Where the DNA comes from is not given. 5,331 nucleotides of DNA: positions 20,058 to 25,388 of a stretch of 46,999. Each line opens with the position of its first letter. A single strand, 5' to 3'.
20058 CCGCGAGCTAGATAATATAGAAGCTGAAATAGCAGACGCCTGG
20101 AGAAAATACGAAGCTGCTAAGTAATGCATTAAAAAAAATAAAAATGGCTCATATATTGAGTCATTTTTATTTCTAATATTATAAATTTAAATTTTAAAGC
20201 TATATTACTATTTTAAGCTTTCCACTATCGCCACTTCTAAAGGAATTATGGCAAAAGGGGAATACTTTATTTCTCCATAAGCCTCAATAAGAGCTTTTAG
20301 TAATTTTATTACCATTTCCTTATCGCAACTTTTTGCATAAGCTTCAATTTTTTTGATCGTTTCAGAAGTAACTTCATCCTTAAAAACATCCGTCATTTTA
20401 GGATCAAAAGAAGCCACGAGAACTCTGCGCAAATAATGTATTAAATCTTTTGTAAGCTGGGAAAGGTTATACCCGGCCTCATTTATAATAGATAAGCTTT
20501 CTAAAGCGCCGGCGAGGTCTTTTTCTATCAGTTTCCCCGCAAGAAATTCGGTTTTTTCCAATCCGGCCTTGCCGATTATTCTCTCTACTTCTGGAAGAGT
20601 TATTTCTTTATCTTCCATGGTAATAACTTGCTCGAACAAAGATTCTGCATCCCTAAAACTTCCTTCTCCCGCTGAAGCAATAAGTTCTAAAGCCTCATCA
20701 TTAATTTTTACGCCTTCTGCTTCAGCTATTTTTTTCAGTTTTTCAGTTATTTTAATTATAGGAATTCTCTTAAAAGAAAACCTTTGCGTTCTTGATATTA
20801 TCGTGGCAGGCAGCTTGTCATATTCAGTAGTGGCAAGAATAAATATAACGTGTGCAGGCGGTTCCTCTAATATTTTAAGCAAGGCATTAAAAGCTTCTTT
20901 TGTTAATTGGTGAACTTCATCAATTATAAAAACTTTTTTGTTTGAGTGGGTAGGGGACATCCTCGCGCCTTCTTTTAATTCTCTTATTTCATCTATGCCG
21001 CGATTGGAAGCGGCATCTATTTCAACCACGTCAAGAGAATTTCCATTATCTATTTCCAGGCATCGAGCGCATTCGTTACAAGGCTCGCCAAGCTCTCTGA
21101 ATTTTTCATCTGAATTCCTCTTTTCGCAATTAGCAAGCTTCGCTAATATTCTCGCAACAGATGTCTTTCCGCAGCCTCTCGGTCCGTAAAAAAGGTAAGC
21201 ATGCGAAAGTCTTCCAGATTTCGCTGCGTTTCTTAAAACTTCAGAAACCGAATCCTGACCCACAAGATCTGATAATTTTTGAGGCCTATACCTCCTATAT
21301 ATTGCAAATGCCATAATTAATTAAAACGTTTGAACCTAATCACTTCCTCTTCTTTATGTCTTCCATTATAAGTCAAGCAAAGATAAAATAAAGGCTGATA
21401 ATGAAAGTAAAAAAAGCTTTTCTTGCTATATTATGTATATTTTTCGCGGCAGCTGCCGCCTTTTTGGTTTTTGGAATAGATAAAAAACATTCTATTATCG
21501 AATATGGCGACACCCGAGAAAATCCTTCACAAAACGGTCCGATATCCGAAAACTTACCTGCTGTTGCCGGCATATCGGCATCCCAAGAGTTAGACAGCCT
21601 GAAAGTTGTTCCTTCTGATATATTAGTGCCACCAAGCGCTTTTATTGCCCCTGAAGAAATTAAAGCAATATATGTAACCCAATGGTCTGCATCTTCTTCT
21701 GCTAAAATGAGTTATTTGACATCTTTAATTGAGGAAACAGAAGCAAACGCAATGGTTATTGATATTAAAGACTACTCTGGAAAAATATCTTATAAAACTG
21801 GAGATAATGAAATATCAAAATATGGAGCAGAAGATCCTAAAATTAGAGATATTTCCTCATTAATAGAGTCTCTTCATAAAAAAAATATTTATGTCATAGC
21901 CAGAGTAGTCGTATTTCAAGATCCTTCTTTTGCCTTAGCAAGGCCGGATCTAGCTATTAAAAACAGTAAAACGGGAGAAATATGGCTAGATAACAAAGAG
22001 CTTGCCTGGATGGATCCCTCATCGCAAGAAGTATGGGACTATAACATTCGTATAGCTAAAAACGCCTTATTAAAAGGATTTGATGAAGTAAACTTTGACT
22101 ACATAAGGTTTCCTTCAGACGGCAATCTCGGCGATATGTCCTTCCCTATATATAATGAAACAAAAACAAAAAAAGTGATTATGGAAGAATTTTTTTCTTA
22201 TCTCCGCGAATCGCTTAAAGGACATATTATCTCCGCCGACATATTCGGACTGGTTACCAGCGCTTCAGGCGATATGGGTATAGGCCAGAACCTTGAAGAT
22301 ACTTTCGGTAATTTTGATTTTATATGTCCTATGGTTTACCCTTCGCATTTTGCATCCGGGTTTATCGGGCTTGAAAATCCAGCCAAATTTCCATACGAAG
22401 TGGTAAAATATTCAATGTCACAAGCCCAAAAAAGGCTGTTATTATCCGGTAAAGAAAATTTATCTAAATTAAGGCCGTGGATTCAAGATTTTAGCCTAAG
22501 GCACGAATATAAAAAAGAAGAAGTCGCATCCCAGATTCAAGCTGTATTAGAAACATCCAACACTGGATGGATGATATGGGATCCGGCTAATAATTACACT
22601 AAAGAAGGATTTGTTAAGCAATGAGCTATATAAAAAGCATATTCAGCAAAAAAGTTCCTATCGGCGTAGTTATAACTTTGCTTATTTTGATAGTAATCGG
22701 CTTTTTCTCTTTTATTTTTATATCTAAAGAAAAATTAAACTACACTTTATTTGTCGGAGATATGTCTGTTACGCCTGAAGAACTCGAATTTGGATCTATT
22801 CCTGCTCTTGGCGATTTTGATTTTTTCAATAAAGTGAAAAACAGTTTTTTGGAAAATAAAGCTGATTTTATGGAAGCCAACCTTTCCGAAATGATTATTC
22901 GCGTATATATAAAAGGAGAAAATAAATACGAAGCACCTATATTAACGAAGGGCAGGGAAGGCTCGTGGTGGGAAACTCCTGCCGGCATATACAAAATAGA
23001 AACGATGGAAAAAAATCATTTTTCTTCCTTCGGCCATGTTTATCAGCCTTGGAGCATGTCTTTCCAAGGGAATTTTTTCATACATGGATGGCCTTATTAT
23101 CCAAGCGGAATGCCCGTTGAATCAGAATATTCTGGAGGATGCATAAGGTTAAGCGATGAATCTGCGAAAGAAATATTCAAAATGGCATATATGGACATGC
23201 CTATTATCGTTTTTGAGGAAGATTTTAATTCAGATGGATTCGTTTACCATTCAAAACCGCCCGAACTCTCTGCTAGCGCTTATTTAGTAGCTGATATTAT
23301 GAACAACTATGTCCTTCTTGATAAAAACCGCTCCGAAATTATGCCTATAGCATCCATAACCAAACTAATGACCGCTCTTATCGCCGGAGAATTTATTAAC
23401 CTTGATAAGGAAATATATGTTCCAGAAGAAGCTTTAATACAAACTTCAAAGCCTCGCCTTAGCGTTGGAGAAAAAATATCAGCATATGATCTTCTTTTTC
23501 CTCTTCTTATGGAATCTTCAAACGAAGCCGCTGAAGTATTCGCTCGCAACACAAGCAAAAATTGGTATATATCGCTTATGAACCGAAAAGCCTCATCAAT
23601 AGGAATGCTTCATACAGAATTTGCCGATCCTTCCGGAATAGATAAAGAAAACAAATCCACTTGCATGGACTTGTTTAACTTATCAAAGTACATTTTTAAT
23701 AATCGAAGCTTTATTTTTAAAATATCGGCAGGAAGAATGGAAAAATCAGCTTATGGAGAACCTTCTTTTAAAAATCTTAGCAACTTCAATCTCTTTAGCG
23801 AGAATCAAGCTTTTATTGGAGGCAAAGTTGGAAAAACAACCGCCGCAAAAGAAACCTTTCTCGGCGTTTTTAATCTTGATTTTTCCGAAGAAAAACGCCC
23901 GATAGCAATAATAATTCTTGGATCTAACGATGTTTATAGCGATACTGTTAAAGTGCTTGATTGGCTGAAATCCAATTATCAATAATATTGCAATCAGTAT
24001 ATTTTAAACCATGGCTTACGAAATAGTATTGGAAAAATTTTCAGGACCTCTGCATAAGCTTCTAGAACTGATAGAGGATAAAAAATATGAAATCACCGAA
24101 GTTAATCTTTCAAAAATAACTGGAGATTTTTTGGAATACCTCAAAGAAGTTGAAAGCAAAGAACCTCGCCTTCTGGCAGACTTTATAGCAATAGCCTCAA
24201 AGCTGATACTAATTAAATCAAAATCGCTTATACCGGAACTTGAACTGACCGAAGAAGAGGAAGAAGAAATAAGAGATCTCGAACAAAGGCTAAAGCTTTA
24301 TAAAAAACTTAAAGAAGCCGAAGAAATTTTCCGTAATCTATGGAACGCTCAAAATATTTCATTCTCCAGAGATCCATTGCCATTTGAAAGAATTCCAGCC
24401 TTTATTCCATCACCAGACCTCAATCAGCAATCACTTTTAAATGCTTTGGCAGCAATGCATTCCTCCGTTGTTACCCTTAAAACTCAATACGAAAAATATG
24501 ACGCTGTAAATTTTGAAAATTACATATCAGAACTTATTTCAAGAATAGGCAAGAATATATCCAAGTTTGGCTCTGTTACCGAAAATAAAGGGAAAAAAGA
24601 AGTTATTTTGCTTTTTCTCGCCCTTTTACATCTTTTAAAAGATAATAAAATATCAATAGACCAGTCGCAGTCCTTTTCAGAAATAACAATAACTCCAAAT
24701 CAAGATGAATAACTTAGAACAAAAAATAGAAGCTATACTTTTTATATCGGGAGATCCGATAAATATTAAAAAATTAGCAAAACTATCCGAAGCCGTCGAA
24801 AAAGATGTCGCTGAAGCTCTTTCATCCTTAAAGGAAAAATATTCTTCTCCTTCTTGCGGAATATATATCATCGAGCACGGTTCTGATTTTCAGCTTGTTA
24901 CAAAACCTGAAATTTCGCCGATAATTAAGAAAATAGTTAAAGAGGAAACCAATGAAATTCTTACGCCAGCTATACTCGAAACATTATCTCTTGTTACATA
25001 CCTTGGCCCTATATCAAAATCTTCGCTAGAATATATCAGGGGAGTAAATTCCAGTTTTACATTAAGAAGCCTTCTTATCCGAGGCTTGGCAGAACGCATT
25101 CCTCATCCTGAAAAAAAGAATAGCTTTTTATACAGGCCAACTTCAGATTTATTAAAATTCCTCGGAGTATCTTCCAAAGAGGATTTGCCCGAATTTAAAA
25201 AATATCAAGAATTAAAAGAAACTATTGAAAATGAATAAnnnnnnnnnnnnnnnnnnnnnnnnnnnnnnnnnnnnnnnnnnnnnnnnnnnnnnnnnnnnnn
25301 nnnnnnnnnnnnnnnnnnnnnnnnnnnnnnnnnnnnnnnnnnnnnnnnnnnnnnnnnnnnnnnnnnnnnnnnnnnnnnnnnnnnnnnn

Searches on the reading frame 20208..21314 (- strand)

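Call 80: search_protein_families(library=pfam, proteins=[window:20208-21314:-], max_evalue=0.001)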
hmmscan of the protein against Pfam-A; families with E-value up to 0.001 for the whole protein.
window:20208-21314:- (368 aa): 16 families
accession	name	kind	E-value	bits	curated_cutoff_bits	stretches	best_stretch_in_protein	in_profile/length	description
PF13177.12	DNA_pol3_delta2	-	9e-47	159.5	27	1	20-184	2-160/161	DNA polymerase III, delta subunit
PF00004.35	AAA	-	2.9e-16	60.5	21.2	1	40-179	1-126/131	ATPase family associated with various cellular activities (AAA)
PF22608.2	DNAX_ATPase_lid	-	8.2e-13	48.4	27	1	188-233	1-46/49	DNA polymerase III clamp loader subunit, ATPase lid domain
PF12169.13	DNA_pol3_gamma3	-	1.2e-09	38.6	24.4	1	239-364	2-125/143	DNA polymerase III subunits gamma and tau domain III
PF05496.18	RuvB_N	-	4.2e-09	36.8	27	1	10-66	2-62/159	Holliday junction DNA helicase RuvB P-loop domain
PF13401.12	AAA_22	-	4.1e-08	34.1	27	1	41-161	9-123/130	AAA domain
PF07728.20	AAA_5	-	1.4e-07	32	22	0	114-155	61-96/139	AAA domain (dynein-related subfamily)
PF13173.12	AAA_14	-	2.3e-05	24.8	27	1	39-160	4-96/129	AAA domain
PF07724.20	AAA_2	-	0.00012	22.6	27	1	40-151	6-101/166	AAA domain (Cdc48 subfamily)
PF04851.21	ResIII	-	0.00012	22.5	22.5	0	94-151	102-152/164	Type III restriction enzyme, res subunit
PF01078.27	Mg_chelatase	-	0.00016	21.6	20.3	0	14-61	2-46/207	Magnesium chelatase, subunit ChlI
PF06068.19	TIP49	-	0.00016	21.5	23.8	0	128-162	277-310/347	TIP49 P-loop domain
PF13191.12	AAA_16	-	0.00018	22.5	32.6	0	21-153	6-160/167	AAA ATPase domain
PF13604.12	AAA_30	-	0.00025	21.3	27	0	25-159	8-122/191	AAA domain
PF14532.12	Sigma54_activ_2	-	0.00028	21.6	25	0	75-162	30-107/138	Sigma-54 interaction domain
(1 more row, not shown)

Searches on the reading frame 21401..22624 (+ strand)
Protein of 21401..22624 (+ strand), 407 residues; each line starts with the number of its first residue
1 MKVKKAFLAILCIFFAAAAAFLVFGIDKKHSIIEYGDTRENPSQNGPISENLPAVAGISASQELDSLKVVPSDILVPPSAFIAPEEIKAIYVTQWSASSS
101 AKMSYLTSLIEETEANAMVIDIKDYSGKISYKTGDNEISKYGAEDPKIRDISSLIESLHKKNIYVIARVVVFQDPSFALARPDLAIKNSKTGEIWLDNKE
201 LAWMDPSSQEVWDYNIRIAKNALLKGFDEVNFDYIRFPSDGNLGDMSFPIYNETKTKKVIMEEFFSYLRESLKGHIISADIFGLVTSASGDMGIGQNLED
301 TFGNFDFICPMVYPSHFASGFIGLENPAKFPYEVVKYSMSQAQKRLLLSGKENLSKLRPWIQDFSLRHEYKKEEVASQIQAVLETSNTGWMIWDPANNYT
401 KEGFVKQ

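Call 80: search_protein_families(library=pfam, proteins=[window:21401-22624:+], max_evalue=0.001)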
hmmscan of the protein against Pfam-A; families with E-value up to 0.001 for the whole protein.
window:21401-22624:+ (407 aa): 2 families
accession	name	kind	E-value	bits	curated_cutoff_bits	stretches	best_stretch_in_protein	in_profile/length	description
PF13200.12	DUF4015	-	3.9e-103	345.3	27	1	89-399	1-313/313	Putative glycosyl hydrolase domain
PF14871.12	GHL6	-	0.00064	20.4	35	0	107-196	6-89/132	Hypothetical glycosyl hydrolase 6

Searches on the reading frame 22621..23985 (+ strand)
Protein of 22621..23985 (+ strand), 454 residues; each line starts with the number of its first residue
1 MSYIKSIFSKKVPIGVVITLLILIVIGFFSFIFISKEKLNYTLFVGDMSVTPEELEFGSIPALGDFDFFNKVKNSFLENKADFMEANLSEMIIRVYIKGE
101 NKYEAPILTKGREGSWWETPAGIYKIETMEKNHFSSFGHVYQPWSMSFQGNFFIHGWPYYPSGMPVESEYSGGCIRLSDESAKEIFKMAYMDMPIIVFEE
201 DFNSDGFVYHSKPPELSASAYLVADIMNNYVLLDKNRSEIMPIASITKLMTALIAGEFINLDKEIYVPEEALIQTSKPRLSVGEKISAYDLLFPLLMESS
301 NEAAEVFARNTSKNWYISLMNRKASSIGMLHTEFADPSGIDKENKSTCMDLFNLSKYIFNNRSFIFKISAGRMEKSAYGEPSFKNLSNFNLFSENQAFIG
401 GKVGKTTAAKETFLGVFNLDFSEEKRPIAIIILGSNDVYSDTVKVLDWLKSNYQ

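Call 82: search_protein_families(library=pfam, proteins=[window:22621-23985:+], max_evalue=0.001)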
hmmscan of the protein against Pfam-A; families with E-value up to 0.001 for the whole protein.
window:22621-23985:+ (454 aa): 2 families
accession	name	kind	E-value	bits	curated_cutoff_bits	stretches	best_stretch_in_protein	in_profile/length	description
PF00768.25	Peptidase_S11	-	4.1e-27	95.6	27.6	1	211-415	5-221/239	D-alanyl-D-alanine carboxypeptidase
PF03734.19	YkuD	-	1.1e-13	52.4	23.4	1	85-197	5-146/146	L,D-transpeptidase catalytic domain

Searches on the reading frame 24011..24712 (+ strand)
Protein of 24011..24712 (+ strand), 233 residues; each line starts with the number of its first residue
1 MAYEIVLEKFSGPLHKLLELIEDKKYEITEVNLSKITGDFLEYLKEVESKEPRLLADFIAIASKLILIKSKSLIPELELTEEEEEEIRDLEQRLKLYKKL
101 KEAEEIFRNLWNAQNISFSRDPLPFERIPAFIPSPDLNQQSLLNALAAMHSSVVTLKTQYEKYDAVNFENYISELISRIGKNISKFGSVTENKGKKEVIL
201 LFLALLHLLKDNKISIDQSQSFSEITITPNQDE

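Call 82: search_protein_families(library=pfam, proteins=[window:24011-24712:+], max_evalue=0.001)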
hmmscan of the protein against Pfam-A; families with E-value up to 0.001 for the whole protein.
window:24011-24712:+ (233 aa): 2 families
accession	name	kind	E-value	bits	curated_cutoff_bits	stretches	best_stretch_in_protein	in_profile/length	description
PF02616.19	SMC_ScpA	-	1.5e-21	77.9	24.6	1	20-228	1-230/232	Segregation and condensation protein ScpA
PF04824.21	Rad21_Rec8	-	1.3e-05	24.8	22.7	1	186-231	8-53/55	Conserved region of Rad21 / Rec8 like protein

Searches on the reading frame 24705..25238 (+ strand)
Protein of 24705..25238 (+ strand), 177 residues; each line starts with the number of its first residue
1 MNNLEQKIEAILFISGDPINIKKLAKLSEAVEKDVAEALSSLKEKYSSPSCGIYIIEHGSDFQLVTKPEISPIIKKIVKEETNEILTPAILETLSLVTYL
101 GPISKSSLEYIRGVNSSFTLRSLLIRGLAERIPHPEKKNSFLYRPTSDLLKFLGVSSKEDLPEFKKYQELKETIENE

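Call 82: search_protein_families(library=pfam, proteins=[window:24705-25238:+], max_evalue=0.001)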
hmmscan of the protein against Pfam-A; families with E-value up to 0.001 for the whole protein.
window:24705-25238:+ (177 aa): 1 family
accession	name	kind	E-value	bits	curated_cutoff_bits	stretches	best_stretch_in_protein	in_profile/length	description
PF04079.22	SMC_ScpB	-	7.9e-40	136.5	27.4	1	7-163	2-159/160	Segregation and condensation complex subunit ScpB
